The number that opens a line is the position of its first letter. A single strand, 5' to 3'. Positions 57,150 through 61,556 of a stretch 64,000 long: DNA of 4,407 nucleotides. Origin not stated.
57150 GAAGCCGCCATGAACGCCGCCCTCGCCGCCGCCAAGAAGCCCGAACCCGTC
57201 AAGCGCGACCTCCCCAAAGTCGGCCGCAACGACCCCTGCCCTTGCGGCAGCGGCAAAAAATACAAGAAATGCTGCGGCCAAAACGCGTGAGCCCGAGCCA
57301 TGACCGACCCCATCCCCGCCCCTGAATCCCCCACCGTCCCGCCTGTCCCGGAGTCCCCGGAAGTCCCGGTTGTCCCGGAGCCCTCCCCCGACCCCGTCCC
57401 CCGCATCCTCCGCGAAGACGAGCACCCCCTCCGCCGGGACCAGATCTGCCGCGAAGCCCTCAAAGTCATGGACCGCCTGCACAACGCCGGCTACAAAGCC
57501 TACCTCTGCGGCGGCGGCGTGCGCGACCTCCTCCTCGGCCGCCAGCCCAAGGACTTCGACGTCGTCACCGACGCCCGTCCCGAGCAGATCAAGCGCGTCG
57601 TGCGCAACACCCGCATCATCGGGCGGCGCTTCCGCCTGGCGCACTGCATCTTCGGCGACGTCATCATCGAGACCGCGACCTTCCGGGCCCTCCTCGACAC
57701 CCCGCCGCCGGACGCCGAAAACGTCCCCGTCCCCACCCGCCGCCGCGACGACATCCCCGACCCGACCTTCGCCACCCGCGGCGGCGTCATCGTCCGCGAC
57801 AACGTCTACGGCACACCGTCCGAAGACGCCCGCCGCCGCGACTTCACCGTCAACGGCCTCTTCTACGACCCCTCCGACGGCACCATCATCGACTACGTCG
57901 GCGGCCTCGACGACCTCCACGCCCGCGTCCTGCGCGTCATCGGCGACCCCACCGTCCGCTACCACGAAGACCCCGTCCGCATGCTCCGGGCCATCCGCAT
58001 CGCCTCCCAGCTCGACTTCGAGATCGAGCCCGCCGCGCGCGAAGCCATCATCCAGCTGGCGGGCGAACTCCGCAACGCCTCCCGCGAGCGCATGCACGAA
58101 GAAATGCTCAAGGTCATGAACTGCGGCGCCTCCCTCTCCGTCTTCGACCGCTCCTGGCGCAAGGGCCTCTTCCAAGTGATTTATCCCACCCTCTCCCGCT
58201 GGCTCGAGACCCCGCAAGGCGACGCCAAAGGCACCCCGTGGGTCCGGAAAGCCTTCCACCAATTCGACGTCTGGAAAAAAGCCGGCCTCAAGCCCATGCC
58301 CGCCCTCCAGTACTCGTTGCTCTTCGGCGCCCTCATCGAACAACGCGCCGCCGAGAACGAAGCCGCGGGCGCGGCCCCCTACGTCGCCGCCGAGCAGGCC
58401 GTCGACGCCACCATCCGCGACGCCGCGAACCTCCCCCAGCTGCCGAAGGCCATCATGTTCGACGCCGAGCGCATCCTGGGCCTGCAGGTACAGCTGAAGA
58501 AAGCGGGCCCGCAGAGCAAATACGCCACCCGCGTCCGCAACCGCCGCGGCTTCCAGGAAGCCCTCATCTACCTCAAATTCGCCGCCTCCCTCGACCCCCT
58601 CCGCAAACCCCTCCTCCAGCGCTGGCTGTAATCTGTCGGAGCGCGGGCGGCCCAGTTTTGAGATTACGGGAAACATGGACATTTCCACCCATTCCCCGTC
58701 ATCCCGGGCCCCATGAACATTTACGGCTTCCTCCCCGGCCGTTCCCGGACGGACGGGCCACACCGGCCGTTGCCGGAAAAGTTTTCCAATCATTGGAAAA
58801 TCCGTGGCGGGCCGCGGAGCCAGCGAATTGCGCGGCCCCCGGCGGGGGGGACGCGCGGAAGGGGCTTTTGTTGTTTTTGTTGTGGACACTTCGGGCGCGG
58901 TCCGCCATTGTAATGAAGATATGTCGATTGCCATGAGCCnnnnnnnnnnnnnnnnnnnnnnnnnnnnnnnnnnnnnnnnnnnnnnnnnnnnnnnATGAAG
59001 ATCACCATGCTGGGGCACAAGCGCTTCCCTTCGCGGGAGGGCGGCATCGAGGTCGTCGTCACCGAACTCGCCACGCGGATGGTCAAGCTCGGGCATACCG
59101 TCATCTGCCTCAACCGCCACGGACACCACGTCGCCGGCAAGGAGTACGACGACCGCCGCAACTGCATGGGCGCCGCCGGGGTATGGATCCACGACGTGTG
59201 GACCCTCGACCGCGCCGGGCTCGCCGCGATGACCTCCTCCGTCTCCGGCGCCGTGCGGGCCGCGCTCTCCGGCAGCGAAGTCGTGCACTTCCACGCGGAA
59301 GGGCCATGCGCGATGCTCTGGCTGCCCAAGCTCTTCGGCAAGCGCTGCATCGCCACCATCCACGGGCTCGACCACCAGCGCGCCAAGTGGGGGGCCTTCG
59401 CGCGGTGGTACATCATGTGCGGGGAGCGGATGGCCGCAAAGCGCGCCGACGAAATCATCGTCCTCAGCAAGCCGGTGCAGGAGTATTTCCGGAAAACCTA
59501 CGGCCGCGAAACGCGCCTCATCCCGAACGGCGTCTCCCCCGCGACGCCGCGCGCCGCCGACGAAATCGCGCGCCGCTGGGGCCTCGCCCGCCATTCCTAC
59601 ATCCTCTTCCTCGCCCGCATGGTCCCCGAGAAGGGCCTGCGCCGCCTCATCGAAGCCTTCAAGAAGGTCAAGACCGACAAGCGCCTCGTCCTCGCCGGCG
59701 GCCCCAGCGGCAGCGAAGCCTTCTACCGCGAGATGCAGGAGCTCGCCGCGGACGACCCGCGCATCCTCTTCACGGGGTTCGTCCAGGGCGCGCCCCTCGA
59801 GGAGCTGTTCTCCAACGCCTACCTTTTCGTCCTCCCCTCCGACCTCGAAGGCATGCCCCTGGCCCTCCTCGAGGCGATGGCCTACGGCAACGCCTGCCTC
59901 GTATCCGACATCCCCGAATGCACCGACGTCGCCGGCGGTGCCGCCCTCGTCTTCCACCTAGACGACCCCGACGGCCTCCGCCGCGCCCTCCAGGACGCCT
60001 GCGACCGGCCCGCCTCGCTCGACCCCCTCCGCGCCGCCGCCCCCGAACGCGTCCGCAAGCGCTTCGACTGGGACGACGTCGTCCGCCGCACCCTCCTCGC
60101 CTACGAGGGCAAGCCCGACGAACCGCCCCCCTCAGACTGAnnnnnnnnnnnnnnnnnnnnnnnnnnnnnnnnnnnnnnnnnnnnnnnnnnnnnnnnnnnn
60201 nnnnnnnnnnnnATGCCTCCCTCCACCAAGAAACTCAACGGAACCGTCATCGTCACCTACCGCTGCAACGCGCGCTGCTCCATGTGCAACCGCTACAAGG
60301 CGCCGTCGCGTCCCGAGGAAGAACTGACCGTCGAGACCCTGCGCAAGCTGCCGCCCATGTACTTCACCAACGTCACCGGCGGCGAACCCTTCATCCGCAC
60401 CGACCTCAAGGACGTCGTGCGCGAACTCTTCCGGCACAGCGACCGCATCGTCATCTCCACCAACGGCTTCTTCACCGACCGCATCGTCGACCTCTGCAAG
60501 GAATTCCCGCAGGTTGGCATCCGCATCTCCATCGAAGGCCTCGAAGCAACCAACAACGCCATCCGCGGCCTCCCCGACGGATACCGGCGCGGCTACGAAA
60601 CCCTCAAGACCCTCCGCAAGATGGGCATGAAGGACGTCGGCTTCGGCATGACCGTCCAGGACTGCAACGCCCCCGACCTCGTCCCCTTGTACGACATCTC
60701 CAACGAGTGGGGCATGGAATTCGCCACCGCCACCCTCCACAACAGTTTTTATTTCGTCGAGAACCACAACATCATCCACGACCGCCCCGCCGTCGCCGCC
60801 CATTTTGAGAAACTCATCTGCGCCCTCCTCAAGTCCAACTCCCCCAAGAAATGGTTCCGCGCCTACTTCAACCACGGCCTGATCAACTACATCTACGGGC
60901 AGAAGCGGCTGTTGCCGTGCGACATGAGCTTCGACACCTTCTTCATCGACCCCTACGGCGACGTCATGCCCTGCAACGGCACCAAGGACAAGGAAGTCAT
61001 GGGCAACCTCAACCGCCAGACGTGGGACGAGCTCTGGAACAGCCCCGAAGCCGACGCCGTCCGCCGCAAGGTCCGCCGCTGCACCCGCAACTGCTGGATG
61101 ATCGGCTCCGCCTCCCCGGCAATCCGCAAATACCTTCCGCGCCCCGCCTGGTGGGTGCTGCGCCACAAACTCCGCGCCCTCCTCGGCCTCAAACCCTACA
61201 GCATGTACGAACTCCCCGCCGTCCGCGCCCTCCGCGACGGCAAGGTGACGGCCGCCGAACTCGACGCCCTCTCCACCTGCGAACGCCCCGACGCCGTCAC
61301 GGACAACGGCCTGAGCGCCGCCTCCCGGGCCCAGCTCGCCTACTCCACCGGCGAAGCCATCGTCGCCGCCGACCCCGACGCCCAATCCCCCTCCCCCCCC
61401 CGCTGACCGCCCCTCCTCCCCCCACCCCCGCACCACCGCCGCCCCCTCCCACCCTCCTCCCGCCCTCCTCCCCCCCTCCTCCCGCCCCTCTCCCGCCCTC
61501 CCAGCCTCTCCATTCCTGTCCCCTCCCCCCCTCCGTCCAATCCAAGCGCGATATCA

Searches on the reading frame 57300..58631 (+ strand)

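Call 9: search_protein_families(library=pfam, proteins=[window:57300-58631:+], max_evalue=0.0001)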
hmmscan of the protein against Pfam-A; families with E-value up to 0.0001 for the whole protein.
window:57300-58631:+ (443 aa): 2 families
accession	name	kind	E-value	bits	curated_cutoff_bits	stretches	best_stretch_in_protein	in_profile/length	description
PF01743.26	PolyA_pol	-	1.6e-33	116.2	23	1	67-212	1-126/126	Poly A polymerase head domain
PF12627.12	PolyA_pol_RNAbd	-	2e-13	50.3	22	1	239-301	1-63/64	Probable RNA and SrmB- binding site of polymerase A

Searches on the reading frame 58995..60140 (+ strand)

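Call 35: search_protein_families(library=pfam, proteins=[window:58995-60140:+], max_evalue=0.01)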
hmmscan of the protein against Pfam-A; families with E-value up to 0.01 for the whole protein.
window:58995-60140:+ (381 aa): 7 families
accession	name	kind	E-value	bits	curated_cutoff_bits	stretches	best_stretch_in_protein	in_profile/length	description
PF13692.12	Glyco_trans_1_4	-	7e-25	88.4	27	1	202-334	3-138/142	Glycosyl transferases group 1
PF00534.26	Glycos_transf_1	-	7.1e-23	81.4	26.4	1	200-344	15-164/172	Glycosyl transferases group 1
PF13439.12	Glyco_transf_4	-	6.8e-22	78.7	28.5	1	16-182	2-168/170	Glycosyltransferase Family 4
PF13579.12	Glyco_trans_4_4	-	2.8e-15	57.5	29.7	1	16-179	1-158/158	Glycosyl transferase 4-like domain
PF20706.3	GT4-conflict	-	3e-09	36.8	26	1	145-305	141-312/385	Family 4 Glycosyltransferase in conflict systems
PF09314.17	DUF1972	-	1.4e-07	31.8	25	1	3-176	4-181/186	Domain of unknown function (DUF1972)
PF13524.12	Glyco_trans_1_2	-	0.0082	16.5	25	0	217-365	4-141/144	Glycosyl transferase-like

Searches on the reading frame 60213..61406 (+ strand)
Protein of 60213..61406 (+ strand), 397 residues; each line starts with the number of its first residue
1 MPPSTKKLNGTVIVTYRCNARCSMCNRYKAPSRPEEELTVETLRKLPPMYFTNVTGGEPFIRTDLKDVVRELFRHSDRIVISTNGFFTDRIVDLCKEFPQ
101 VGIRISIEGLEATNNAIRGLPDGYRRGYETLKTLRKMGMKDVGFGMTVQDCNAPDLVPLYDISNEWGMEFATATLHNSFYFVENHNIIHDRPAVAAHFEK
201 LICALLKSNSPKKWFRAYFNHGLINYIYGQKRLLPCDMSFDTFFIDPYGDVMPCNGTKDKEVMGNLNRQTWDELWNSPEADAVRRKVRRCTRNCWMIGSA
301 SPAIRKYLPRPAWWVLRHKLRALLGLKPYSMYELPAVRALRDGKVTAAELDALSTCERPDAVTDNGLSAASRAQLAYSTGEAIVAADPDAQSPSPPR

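Call 35: search_protein_families(library=pfam, proteins=[window:60213-61406:+], max_evalue=0.01)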
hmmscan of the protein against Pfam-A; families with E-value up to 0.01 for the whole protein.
window:60213-61406:+ (397 aa): 2 families
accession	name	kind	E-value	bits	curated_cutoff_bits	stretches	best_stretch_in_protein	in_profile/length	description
PF04055.27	Radical_SAM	-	7.3e-15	56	29.5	1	12-148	1-150/166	Radical SAM superfamily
PF13186.11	SPASM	-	5.1e-12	46.3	21.5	1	236-295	1-67/67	Iron-sulfur cluster-binding domain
